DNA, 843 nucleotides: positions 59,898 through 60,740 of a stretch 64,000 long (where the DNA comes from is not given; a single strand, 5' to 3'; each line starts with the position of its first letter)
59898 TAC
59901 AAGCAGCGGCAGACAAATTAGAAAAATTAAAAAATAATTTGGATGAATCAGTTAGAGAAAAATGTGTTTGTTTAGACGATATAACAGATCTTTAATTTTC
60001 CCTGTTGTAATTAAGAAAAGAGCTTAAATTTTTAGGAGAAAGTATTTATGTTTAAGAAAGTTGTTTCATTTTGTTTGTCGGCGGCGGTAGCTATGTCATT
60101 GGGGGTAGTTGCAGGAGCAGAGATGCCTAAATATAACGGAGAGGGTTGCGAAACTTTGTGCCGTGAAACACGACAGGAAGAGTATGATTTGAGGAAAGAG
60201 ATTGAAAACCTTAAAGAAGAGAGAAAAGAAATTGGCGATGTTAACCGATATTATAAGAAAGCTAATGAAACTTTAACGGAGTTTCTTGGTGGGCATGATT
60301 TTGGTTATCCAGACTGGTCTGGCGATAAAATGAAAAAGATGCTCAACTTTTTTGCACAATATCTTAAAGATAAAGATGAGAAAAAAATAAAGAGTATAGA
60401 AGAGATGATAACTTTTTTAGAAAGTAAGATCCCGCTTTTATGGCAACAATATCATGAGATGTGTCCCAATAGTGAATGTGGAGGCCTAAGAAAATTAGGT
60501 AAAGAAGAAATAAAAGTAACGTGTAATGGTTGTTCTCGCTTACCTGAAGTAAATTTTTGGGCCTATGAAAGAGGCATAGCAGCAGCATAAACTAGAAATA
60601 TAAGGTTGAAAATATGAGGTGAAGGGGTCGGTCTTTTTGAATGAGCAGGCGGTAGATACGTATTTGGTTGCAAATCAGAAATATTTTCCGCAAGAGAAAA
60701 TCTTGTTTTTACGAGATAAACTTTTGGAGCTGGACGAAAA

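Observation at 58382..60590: Four tandem paralogs of a secreted coiled-coil protein with CxxxC after the signal peptide and a C-terminal Cys pair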

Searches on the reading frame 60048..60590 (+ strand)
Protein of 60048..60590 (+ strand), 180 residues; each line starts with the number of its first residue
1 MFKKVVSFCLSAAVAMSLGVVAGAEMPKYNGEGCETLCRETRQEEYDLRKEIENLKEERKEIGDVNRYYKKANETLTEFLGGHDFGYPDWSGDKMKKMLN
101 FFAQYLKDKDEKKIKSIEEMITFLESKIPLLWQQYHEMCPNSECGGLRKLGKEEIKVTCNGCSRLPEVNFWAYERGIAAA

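Call 3: search_protein_families(library=pfam, proteins=[window:60048-60590:+], max_evalue=1)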
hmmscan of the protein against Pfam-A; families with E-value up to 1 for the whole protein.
window:60048-60590:+ (180 aa): 5 families
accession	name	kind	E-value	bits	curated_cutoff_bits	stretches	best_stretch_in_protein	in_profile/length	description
PF16888.10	YwqH-like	-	0.0022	18.7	33.7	1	40-138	14-107/123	YwqH-like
PF05859.17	Mis12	-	0.0076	16.4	25.7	1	38-143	128-200/231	Mis12 protein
PF02970.22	TBCA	-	0.014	16.2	30.3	1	40-83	39-82/99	Tubulin binding cofactor A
PF02185.22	HR1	-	0.019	15.3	33.1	1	94-136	21-57/67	Hr1 repeat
PF11382.13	MctB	-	0.27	11.3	25.6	1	10-74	12-70/306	Copper transport outer membrane protein, MctB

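Call 6: search_protein_families(library=ncbifam, proteins=[window:60048-60590:+], max_evalue=1)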
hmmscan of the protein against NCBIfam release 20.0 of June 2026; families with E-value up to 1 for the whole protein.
window:60048-60590:+ (180 aa): 2 families
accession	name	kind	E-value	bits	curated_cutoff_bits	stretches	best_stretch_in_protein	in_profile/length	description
NF052615.1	orn_lipid_OlsF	equivalog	0.041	12.4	620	1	103-141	493-531/570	bifunctional ornithine lipid synthase OlsF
TIGR02209.1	ftsL_broad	equivalog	0.89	9.5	42.45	0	41-76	36-71/85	cell division protein FtsL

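Call 7: find_homologous_proteins(query=window:60048-60590:+, max_evalue=0.01)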
Query window:60048-60590:+ (180 aa): 5 proteins with E <= 0.01 among 113 candidates.
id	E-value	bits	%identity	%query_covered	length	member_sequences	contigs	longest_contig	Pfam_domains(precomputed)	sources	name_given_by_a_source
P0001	3.3e-117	407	99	100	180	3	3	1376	-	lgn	-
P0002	4.0e-76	273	73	99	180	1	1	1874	-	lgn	-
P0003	1.8e-9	56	30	80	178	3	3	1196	-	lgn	-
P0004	2.0e-8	52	58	33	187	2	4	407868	-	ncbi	-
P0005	2.1e-4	39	38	62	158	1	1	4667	-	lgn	-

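Call 10: find_encoding_contigs(protein=P0004, flank=10000, max_places=4)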
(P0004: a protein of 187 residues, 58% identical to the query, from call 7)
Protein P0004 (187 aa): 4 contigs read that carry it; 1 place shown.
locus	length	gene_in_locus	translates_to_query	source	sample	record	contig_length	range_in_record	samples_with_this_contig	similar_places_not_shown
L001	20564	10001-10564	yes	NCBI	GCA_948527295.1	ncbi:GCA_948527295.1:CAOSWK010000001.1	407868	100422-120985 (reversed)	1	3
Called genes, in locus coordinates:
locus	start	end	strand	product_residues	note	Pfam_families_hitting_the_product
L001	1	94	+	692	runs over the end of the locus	PF00009:GTP_EFTU, PF03144:GTP_EFTU_D2, PF22042:EF-G_D2, PF14492:EFG_III, PF16658:RF3_C (weak), PF03764:EFG_IV, PF00679:EFG_C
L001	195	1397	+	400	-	PF00009:GTP_EFTU, PF03144:GTP_EFTU_D2, PF03143:GTP_EFTU_D3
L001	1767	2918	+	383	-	PF24568:CC_PcsB (weak), PF01551:Peptidase_M23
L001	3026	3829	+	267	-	PF02557:VanY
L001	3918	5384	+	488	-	PF00749:tRNA-synt_1c, PF19269:Anticodon_2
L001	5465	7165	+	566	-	PF00749:tRNA-synt_1c, PF03950:tRNA-synt_1c_C, PF20974:tRNA-synt_1c_C2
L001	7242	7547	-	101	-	PF07638:Sigma70_ECF (weak), PF04545:Sigma70_r4, PF08281:Sigma70_r4_2, PF13384:HTH_23 (weak)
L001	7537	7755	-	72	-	-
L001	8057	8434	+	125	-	PF12844:HTH_19, PF13560:HTH_31, PF01381:HTH_3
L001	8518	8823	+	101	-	PF06114:Peptidase_M78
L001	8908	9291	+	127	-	-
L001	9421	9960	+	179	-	-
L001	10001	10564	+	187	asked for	-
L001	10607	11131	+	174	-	-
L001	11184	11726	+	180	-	-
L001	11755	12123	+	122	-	PF05154:TM2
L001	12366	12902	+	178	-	PF05154:TM2 (weak)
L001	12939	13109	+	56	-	-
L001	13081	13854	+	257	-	-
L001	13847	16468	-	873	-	PF00690:Cation_ATPase_N, PF00122:E1-E2_ATPase, PF00702:Hydrolase, PF13246:Cation_ATPase, PF00689:Cation_ATPase_C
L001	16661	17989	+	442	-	PF03825:Nuc_H_symport (weak), PF07690:MFS_1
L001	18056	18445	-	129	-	-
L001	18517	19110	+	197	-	PF03592:Terminase_2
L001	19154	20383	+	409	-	PF03237:Terminase_6N, PF04466:Terminase_3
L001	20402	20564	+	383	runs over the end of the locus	PF04860:Phage_portal (weak)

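Call 11: find_encoding_contigs(protein=P0005, flank=10000, max_places=4)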
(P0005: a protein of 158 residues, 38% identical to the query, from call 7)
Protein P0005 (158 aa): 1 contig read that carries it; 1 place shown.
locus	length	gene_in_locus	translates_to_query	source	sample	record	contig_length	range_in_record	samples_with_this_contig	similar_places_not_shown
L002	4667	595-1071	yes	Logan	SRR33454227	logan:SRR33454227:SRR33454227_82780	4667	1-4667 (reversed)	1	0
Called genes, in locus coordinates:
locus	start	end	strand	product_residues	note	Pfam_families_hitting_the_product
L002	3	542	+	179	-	?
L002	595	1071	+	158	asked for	-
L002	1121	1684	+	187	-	-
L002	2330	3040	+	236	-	-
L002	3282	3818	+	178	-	PF05154:TM2 (weak)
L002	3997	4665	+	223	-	?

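Call 13: find_related_loci(query=window:60048-60590:+, collection=genome_contigs, flank=10000)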
Query window:60048-60590:+ (180 aa) in genome_contigs; peptide patterns used: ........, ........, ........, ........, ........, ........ (x = any residue, [..] = any of these).
376 stretches matched a pattern; 1 encode a relative of the query (tblastn E <= 1e-3); 1 distinct loci.
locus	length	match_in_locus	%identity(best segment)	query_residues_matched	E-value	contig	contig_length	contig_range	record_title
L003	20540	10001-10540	100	1-180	3e-123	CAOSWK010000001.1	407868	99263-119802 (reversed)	MAG TPA_asm: uncultured Eubacteriales bacterium isolate MGBC113434 genome assembly, contig: MGBC113434.1, whole genome s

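Call 23: search_protein_families(library=phrogs, proteins=[window:60048-60590:+], max_evalue=0.1)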
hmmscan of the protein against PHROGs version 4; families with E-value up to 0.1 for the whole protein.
window:60048-60590:+ (180 aa): 1 family
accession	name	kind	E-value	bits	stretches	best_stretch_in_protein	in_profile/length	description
phrog_17134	-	unknown function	0.077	12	1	33-76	297-340/739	-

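Call 26: search_solved_structures(query=A1, max_evalue=10)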
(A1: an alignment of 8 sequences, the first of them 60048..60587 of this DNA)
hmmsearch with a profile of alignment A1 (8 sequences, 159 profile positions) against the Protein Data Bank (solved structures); distinct sequences matched with E-value up to 10: 16.
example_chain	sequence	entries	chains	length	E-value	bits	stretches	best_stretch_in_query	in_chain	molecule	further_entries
8bd7_L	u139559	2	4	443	0.15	15.5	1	29-136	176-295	Clusterin-associated protein 1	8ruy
2jee_A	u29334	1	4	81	0.17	15.3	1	42-103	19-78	CELL DIVISION PROTEIN ZAPB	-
2zdi_C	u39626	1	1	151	0.25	14.8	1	40-145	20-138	Prefoldin subunit alpha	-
8p4y_A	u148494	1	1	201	0.27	14.7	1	60-141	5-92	Protein origami triangle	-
2j5u_A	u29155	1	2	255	0.78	13.2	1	39-76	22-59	MREC PROTEIN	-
8wze_C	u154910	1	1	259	0.92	12.9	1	36-135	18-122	RSV pre-fusion glycoprotein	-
2p22_C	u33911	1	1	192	0.98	12.9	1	52-141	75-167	Protein SRN2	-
2kzx_A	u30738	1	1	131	1.2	12.6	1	66-120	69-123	Uncharacterized protein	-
7wu7_6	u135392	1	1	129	1.7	12.1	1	45-144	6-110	Prefoldin subunit 6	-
2lch_A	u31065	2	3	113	2.6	11.5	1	45-147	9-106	Protein OR38 | computationally designed four-helix bundle protein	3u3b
5udd_A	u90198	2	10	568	5.1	10.5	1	35-135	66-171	Fusion glycoprotein F0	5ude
5whf_A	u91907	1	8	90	5.2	10.5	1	39-105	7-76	Vimentin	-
3u59_A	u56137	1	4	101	5.5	10.4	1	20-79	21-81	Tropomyosin beta chain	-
3swk_A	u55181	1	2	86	5.5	10.4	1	40-105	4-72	Vimentin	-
7bjg_A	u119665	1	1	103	7.4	10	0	53-137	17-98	SD21996p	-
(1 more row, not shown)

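Call 27: predict_structure(alignment_id=A1)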
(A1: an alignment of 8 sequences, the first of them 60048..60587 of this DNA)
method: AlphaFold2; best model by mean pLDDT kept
length: 180 residues; sequences in the alignment: 8
mean_pLDDT: 67.4   pTM: 0.51
mean pLDDT of the five models: 67.4, 65.7, 62.6, 62.3, 61.1
residues with pLDDT >= 90: 28; 70-90: 76; 50-70: 18; < 50: 58
segments of 3 or more residues with pLDDT < 50: 1-24, 147-180
pLDDT, mean of each block of 10 residues (from residue 1): 42 43 57 86 90 91 77 73 60 74 82 91 91 88 59 36 38 37
secondary structure, 60 per line:
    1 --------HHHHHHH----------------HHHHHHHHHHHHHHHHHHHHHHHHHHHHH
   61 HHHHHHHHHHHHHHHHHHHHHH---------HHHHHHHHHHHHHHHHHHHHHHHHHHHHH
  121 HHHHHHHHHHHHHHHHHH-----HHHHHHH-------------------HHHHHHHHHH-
elements in order: H9-15 H32-82 H92-138 H144-150 H170-179

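Call 28: search_protein_representatives(alignment_id=A1)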
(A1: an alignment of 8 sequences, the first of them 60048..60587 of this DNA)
Query: 8 sequences, 159 profile positions. Proteins with E-value up to 0.001 (for the whole library): 16; up to 1e-10: 6; up to 1e-30: 5. The best 16 are listed.
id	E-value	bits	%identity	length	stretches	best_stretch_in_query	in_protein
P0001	4.8e-58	212.2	-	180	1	1-158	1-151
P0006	4.3e-54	199.3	-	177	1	1-158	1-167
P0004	1.7e-45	171.4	-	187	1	1-158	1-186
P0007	5.1e-41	156.8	-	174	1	1-153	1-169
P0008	6.1e-38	146.8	-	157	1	1-154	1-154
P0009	1.4e-12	64.4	-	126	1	1-141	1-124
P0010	6.8e-09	52.4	-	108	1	1-66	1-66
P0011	4.4e-08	49.8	-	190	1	1-154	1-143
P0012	1.4e-07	48.1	-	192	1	1-154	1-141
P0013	2.7e-07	47.2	-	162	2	1-64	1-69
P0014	8.4e-07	45.6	-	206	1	1-155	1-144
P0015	1.1e-05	42.0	-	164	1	1-154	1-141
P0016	1.1e-05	41.9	-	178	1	1-149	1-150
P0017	1.2e-05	41.9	-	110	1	1-77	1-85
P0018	3.3e-05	40.4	-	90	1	1-49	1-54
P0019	5.9e-04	36.4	-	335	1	1-156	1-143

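Call 31: find_encoding_contigs(protein=P0011, flank=10000, max_places=4)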
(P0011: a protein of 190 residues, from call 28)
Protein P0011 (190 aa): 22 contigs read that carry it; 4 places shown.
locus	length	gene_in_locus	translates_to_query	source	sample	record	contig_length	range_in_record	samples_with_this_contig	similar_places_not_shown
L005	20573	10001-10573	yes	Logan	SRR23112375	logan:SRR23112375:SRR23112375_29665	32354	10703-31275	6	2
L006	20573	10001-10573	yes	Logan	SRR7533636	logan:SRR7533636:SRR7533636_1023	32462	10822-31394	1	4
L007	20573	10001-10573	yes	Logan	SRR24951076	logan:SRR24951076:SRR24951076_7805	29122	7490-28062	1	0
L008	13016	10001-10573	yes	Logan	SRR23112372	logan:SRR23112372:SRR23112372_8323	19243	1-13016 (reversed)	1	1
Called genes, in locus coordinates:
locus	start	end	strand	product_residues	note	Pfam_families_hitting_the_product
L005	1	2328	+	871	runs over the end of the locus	PF02739:5_3_exonuc_N, PF01367:5_3_exonuc, PF22619:DNA_polI_exo1, PF00476:DNA_pol_A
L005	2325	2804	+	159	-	PF01451:LMWPc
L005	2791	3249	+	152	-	PF13302:Acetyltransf_3 (faint), PF13527:Acetyltransf_9 (weak), PF13420:Acetyltransf_4 (weak), PF00583:Acetyltransf_1, PF13673:Acetyltransf_10, PF13508:Acetyltransf_7, PF08445:FR47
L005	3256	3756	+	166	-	PF13302:Acetyltransf_3, PF13420:Acetyltransf_4, PF13523:Acetyltransf_8 (weak), PF00583:Acetyltransf_1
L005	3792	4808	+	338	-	PF02543:Carbam_trans_N (faint), PF00814:TsaD, PF22521:HypF_C_2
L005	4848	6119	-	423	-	PF07949:YbbR (faint)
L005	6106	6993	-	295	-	PF19293:CdaA_N, PF02457:DAC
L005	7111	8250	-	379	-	PF00266:Aminotran_5, PF01041:DegT_DnrJ_EryC1 (weak)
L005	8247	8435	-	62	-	-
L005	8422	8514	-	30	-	-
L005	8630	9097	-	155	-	PF02542:YgbB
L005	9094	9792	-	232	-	PF01128:IspD, PF12804:NTP_transf_3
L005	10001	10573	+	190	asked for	-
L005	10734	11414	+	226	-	PF02397:Bac_transf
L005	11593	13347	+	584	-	PF00004:AAA, PF07728:AAA_5 (weak)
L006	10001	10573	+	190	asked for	-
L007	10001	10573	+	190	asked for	-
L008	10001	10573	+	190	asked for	-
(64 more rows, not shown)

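Call 32: find_encoding_contigs(protein=P0014, flank=10000, max_places=4)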
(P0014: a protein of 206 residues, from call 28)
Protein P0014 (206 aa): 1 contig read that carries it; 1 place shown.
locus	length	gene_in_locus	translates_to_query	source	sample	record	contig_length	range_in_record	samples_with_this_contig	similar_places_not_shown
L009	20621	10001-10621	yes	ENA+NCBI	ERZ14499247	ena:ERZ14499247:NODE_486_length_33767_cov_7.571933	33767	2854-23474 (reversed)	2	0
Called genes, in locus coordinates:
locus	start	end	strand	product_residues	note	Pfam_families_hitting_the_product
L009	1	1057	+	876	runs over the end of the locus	PF02739:5_3_exonuc_N, PF01367:5_3_exonuc, PF22619:DNA_polI_exo1, PF00476:DNA_pol_A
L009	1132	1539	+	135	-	PF01451:LMWPc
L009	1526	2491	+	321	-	PF13673:Acetyltransf_10, PF00583:Acetyltransf_1, PF12746:GNAT_acetyltran (faint), PF13508:Acetyltransf_7, PF08445:FR47, PF13302:Acetyltransf_3, PF13420:Acetyltransf_4, PF00583:Acetyltransf_1, +2 more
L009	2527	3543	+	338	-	PF02543:Carbam_trans_N (faint), PF00814:TsaD, PF22521:HypF_C_2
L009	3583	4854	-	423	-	PF07949:YbbR (faint)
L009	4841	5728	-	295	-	PF19293:CdaA_N, PF02457:DAC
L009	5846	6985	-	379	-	PF00266:Aminotran_5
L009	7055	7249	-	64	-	-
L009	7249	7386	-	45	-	-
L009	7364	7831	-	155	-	PF02542:YgbB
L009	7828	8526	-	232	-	PF01128:IspD, PF12804:NTP_transf_3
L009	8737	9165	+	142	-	-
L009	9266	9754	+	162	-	-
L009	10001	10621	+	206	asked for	-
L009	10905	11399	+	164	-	-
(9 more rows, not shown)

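Call 34: fold_search(model_id=the predicted structure, library=pdb)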
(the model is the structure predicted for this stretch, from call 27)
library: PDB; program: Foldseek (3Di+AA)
matches with E <= 10: 465; with E <= 0.001: 0
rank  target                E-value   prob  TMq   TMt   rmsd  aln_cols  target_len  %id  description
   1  3fx7_B                1.5e-01  0.96  0.30  0.52   4.9        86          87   19  Crystal structure of hypothetical protein of HP0062 from Helicobacter pylori (released 2009-09-01)
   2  9a6c_A                2.0e-01  0.60  0.31  0.13  11.6       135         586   14  Integrative model of YYDD-YYDB by crosslinking MS and deep learning (released 2024-09-18)
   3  8tdu_B                2.5e-01  0.35  0.25  0.20  23.3       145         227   13  STX-478, a Mutant-Selective, Allosteric Inhibitor bound to PI3Kalpha (released 2023-09-06)
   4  9gcf_B                2.8e-01  0.41  0.25  0.27  12.5       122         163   14  HUMAN PI3KDELTA IN COMPLEX WITH ISOCUMARIN INHIBITOR CHF-6523 (released 2024-12-18)
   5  8qbs                  3.0e-01  0.69  0.40  0.37  22.2       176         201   12  Cryo-EM structure of Vipp1-F197K/L200K helical filament with lattice 1 (Vipp1-F197K/L200K_L1) (released 2024-09-11)
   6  4jps_B                3.0e-01  0.47  0.29  0.23  17.4       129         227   16  Co-crystal Structures of the Lipid Kinase PI3K alpha with Pan and Isoform Selective Inhibitors (released 2014-04-02)
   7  8ilv_B                3.3e-01  0.84  0.42  0.30  10.6       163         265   11  Cryo-EM structure of PI3Kalpha in complex with compound 18 (released 2023-09-06)
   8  6zbf_D                3.8e-01  0.90  0.40  0.36   4.9       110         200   15  Merozoite surface protein 1 (MSP-1) from Plasmodium falciparum, alternative conformation 3 (released 2021-05-19)
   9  8ts8_B                3.8e-01  0.33  0.24  0.17  19.8       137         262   16  p85alpha/p110alpha heterodimer H1047R mutant (released 2023-11-22)
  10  6ocu_B                4.2e-01  0.51  0.28  0.31  16.2       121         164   14  HUMAN PI3KDELTA IN COMPLEX WITH COMPOUND 29 (released 2019-12-11)
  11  9a72_A                4.5e-01  0.89  0.46  0.30  10.9       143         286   13  Integrative model of YFMS-CHEW by crosslinking MS and deep learning (released 2024-09-18)
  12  5vlr_B                4.5e-01  0.38  0.26  0.28  17.8       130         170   14  CRYSTAL STRUCTURE OF PI3K DELTA IN COMPLEX WITH A TRIFLUORO-ETHYL-PYRAZOL-PYROLOTRIAZINE INHIBITOR (released 2017-06-07)
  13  6zbc_D                4.7e-01  0.85  0.40  0.36   5.0       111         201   15  Merozoite surface protein 1 (MSP-1) from Plasmodium falciparum, main conformation (released 2021-05-19)
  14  9mvz_D                4.7e-01  0.51  0.32  0.09  10.0       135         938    8  Tripartite complex of MmpL5-S5-AcpM from Mycolicibacterium smegmatis (released 2025-07-30)
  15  5sxi_B                5.0e-01  0.75  0.35  0.32   5.7       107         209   12  Crystal Structure of PI3Kalpha in complex with fragment 13 (released 2017-02-15)
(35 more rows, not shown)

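Call 35: find_encoding_contigs(protein=P0012, flank=6000, max_places=2)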
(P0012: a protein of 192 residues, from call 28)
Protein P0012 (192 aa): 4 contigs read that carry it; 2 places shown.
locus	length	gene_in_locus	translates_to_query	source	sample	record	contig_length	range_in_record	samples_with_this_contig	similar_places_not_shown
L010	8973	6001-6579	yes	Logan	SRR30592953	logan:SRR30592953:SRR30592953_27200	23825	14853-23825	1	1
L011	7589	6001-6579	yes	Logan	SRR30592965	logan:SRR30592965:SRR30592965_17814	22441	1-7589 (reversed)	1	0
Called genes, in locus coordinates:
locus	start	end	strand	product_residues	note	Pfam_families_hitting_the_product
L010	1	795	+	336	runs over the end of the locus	PF02543:Carbam_trans_N (faint), PF00814:TsaD, PF22521:HypF_C_2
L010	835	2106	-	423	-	PF07949:YbbR (faint)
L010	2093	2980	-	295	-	PF19293:CdaA_N, PF02457:DAC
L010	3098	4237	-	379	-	PF00266:Aminotran_5, PF01041:DegT_DnrJ_EryC1 (weak)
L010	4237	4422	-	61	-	-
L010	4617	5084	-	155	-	PF02542:YgbB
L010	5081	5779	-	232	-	PF01128:IspD, PF12804:NTP_transf_3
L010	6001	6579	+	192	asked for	-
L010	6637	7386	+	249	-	PF02397:Bac_transf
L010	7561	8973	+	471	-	?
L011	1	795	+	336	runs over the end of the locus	PF02543:Carbam_trans_N (faint), PF00814:TsaD, PF22521:HypF_C_2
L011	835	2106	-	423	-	PF07949:YbbR (faint)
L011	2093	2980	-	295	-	PF19293:CdaA_N, PF02457:DAC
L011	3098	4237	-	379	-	PF00266:Aminotran_5, PF01041:DegT_DnrJ_EryC1 (weak)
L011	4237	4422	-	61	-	-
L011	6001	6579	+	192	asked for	-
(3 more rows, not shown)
